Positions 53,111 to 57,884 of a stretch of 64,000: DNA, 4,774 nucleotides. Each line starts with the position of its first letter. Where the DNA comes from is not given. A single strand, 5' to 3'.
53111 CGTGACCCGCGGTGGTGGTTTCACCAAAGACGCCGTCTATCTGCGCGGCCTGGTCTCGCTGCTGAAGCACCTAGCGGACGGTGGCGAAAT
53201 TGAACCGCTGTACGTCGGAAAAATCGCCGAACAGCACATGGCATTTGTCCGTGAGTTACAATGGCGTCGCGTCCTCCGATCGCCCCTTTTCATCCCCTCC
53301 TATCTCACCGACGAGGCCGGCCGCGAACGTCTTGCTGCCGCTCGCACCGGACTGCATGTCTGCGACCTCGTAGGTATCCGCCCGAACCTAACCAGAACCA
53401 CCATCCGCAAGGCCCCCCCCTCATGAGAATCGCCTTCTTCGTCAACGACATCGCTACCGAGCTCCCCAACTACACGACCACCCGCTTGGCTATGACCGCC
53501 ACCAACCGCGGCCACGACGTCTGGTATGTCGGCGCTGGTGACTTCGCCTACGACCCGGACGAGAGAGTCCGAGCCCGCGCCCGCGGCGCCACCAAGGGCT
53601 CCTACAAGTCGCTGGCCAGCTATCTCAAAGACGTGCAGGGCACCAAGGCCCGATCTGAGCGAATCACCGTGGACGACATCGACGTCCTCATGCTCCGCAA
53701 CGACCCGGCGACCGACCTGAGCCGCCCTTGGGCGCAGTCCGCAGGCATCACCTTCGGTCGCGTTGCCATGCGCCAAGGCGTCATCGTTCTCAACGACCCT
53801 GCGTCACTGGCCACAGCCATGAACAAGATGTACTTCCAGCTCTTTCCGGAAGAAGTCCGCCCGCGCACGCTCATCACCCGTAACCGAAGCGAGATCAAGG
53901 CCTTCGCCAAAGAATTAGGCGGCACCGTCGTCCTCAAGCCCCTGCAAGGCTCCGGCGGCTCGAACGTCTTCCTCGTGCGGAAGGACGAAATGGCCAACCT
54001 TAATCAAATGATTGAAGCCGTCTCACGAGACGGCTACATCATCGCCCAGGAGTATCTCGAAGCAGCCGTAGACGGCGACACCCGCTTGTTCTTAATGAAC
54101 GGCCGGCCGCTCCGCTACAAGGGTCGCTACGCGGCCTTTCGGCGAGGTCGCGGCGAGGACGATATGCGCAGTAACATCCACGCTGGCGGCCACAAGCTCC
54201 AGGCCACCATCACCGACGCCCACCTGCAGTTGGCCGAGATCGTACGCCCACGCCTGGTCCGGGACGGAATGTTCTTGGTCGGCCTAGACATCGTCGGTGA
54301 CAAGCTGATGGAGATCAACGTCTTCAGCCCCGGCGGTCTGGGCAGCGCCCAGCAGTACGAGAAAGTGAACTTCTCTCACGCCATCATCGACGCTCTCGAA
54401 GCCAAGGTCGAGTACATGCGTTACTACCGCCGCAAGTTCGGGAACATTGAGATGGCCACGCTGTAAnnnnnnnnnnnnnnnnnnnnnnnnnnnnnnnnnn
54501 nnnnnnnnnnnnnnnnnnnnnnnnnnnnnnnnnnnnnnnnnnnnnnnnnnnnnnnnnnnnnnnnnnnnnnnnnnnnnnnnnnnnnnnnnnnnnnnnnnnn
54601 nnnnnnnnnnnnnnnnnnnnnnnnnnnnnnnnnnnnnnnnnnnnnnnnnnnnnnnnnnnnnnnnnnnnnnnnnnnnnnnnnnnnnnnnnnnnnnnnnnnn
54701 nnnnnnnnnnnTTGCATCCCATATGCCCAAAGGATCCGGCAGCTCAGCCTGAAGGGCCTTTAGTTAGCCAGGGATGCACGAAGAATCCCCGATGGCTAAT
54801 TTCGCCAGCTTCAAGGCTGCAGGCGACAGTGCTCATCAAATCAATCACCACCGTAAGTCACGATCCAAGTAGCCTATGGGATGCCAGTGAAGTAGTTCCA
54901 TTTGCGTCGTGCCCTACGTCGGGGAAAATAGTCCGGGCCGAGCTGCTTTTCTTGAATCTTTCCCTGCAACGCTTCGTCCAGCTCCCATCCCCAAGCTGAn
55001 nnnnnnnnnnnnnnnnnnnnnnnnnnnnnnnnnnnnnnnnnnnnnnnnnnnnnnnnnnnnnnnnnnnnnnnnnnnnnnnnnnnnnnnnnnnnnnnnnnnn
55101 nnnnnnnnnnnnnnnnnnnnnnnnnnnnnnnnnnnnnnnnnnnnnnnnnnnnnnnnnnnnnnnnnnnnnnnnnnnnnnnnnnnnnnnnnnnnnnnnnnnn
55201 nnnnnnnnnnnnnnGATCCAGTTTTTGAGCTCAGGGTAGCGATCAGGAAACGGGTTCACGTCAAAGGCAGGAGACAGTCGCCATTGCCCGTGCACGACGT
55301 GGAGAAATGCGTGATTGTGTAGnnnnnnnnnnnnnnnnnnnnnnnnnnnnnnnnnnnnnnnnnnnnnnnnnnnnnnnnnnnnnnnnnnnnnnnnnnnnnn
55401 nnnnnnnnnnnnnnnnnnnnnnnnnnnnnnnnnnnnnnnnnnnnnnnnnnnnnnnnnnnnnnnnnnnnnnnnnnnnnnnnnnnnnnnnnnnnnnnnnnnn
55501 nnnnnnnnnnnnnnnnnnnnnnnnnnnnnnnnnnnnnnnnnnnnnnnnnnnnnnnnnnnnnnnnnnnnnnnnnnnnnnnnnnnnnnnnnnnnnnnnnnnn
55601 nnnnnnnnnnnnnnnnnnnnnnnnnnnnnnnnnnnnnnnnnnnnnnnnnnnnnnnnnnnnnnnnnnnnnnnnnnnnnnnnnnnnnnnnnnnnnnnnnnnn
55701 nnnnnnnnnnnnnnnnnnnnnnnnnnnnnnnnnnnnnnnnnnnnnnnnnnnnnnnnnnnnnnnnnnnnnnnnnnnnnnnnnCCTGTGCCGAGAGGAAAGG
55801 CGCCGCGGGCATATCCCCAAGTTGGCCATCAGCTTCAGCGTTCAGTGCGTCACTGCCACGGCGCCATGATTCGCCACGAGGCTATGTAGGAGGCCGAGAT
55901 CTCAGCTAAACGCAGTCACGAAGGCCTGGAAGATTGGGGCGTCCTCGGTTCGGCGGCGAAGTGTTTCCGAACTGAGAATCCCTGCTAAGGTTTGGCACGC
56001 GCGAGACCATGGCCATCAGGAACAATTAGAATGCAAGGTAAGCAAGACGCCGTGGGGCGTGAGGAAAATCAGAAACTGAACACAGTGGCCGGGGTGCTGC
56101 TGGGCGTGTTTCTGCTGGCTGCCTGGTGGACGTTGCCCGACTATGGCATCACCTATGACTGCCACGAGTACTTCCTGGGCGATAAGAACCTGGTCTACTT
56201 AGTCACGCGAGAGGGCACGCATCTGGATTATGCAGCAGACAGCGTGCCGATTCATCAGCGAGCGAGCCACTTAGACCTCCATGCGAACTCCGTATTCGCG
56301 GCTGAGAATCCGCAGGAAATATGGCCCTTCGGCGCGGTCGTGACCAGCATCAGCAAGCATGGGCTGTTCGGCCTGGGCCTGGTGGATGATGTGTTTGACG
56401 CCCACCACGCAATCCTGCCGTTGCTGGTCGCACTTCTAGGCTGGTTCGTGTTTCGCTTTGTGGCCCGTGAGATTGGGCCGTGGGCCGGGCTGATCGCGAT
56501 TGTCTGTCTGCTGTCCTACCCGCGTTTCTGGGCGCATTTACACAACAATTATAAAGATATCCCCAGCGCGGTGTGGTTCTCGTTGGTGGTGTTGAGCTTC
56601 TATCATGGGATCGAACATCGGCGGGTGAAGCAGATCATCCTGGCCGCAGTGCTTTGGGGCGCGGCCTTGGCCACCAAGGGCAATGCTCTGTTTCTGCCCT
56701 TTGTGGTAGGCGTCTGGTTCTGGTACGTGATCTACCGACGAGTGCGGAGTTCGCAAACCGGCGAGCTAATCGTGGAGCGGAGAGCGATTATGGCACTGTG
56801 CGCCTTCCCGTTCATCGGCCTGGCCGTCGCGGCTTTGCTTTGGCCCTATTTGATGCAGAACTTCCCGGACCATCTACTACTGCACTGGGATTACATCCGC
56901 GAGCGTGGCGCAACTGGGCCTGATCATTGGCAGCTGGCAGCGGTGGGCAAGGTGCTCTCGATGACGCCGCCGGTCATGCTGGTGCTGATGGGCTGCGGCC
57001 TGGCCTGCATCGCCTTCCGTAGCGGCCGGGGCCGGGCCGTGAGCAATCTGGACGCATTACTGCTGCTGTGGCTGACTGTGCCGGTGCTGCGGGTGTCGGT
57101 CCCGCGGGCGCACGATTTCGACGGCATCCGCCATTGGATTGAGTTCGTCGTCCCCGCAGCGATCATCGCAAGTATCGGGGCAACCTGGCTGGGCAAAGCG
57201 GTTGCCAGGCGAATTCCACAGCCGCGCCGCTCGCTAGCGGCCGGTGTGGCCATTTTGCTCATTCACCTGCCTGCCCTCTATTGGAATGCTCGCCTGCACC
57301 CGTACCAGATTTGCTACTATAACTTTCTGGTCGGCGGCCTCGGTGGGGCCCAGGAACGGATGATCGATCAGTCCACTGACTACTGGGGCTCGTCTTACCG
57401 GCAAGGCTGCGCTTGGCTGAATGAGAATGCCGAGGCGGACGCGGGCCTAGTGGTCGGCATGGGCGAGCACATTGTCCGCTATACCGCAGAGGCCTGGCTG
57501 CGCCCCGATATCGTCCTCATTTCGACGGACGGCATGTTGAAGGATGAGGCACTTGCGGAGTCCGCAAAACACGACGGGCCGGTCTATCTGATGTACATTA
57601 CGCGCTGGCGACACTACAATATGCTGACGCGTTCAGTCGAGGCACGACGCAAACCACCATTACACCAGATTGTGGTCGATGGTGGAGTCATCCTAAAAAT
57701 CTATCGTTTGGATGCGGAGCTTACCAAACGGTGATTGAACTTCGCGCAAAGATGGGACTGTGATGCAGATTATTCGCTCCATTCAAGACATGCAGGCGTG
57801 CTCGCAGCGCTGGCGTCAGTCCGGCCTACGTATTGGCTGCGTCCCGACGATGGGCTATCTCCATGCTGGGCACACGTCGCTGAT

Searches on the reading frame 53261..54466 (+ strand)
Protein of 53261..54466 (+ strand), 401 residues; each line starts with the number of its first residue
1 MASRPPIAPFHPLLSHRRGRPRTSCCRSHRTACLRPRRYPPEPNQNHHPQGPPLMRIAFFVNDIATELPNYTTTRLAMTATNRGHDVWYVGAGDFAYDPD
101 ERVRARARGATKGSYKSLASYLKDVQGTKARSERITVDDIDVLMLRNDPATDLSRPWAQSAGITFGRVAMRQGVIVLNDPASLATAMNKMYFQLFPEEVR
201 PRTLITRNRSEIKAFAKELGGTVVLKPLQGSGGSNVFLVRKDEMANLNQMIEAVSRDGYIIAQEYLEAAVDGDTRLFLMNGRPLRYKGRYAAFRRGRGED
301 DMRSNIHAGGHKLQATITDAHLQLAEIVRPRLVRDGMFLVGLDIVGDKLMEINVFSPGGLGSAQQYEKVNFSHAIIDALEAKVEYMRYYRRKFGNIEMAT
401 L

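Call 5: search_protein_families(library=pfam, proteins=[window:53261-54466:+], max_evalue=0.01)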
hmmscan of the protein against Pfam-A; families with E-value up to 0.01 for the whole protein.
window:53261-54466:+ (401 aa): 4 families
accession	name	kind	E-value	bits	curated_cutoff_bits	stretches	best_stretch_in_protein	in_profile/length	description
PF02955.21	GSH-S_ATP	-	1.4e-48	165.1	23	1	188-364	1-171/175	Prokaryotic glutathione synthetase, ATP-grasp domain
PF08443.16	RimK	-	1.7e-13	51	21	1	201-379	19-188/188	RimK-like ATP-grasp domain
PF02951.20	GSH-S_N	-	2.7e-12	47.2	21.3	1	55-183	1-118/119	Prokaryotic glutathione synthetase, N-terminal domain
PF14398.11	ATPgrasp_YheCD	-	0.0036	17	26.8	0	201-244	30-72/255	YheC/D like ATP-grasp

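Call 7: search_protein_families(library=ncbifam, proteins=[window:53261-54466:+], max_evalue=0.01)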
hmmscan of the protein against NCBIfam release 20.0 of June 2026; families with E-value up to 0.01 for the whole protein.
window:53261-54466:+ (401 aa): 12 families
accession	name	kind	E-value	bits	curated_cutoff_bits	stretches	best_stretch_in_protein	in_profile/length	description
NF009110.0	PRK12458.1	subfamily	6.9e-144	479.1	408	1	55-401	1-349/349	glutathione synthetase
NF003573.0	PRK05246.1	equivalog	9.7e-62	208.6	272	1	55-384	2-314/316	glutathione synthase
TIGR01380.1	glut_syn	equivalog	2.3e-56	191.1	299.05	1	55-382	1-311/312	glutathione synthase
TIGR00768.1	rimK_fam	subfamily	1e-21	77.5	143.4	1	146-377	45-274/276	RimK family alpha-L-glutamate ligase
NF040720.1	MptN_Meth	equivalog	1.8e-16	60.1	350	1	129-379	45-290/291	tetrahydromethanopterin:alpha-L-glutamate ligase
TIGR02144.1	LysX_arch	equivalog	1.1e-11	44.4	275.6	1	148-348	47-241/281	lysine biosynthesis protein LysX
NF007764.0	PRK10446.1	equivalog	1.5e-06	27.7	331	1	166-383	73-290/300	30S ribosomal protein S6--L-glutamate ligase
TIGR02068.2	cya_phycin_syn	equivalog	0.0003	18.9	850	1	201-304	229-329/862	cyanophycin synthetase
TIGR04187.1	GRASP_SAV_5884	subfamily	0.00082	18.7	350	1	161-282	95-218/312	ATP-grasp ribosomal peptide maturase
NF002563.0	PRK02186.1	subfamily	0.0017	16.7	625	1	201-267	123-189/890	argininosuccinate lyase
NF005543.0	PRK07206.1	subfamily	0.0054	15.5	302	1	200-265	123-197/416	hypothetical protein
NF009402.0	PRK12767.1-1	equivalog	0.0058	15.5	218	1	175-268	102-195/329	carbamoyl phosphate synthase-like protein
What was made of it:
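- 53423..54466 (+): GshB-like ATP-grasp ligase gene (347 aa). It overlaps the previous stop codon by 4 nt and is the last gene of the operon. NF009110 'glutathione synthetase' subfamily E=7e-144; GSH-S_ATP E=1e-48 (calls 5, 7).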

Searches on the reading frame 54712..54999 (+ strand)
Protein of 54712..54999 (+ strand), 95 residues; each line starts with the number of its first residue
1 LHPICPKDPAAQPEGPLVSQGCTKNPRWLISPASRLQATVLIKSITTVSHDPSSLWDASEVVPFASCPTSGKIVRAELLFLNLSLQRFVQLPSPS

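Call 6: search_protein_families(library=pfam, proteins=[window:54712-54999:+], max_evalue=0.01)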
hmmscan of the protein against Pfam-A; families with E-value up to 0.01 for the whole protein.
window:54712-54999:+ (95 aa): 1 family
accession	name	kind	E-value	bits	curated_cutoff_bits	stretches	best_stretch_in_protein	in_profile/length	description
PF11895.13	Peroxidase_ext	-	0.0059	17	25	1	42-70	10-38/79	Fungal peroxidase extension region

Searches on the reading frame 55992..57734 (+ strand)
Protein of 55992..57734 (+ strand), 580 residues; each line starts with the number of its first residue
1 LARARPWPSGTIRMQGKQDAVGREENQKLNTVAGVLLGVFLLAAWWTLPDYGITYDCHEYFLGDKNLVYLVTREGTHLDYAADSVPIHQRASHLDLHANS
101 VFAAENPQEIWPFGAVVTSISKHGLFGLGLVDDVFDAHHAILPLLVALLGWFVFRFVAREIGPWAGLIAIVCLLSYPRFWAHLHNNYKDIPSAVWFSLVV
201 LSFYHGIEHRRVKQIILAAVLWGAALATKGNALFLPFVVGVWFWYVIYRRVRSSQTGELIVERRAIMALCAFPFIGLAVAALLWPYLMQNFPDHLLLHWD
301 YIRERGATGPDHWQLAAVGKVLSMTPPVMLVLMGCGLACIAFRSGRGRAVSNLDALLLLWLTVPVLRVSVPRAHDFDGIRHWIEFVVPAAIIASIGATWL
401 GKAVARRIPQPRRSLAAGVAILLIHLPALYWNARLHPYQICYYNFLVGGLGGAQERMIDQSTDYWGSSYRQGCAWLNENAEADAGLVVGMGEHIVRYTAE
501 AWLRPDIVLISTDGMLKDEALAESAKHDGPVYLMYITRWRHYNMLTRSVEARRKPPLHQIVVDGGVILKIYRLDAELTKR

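Call 5: search_protein_families(library=pfam, proteins=[window:55992-57734:+], max_evalue=0.01)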
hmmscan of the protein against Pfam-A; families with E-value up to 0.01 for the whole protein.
window:55992-57734:+ (580 aa): 1 family
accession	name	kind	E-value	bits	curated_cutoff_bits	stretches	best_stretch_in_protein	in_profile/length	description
PF13231.12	PMT_2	-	4.7e-09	37.1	26.1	1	142-249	28-132/160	Dolichyl-phosphate-mannose-protein mannosyltransferase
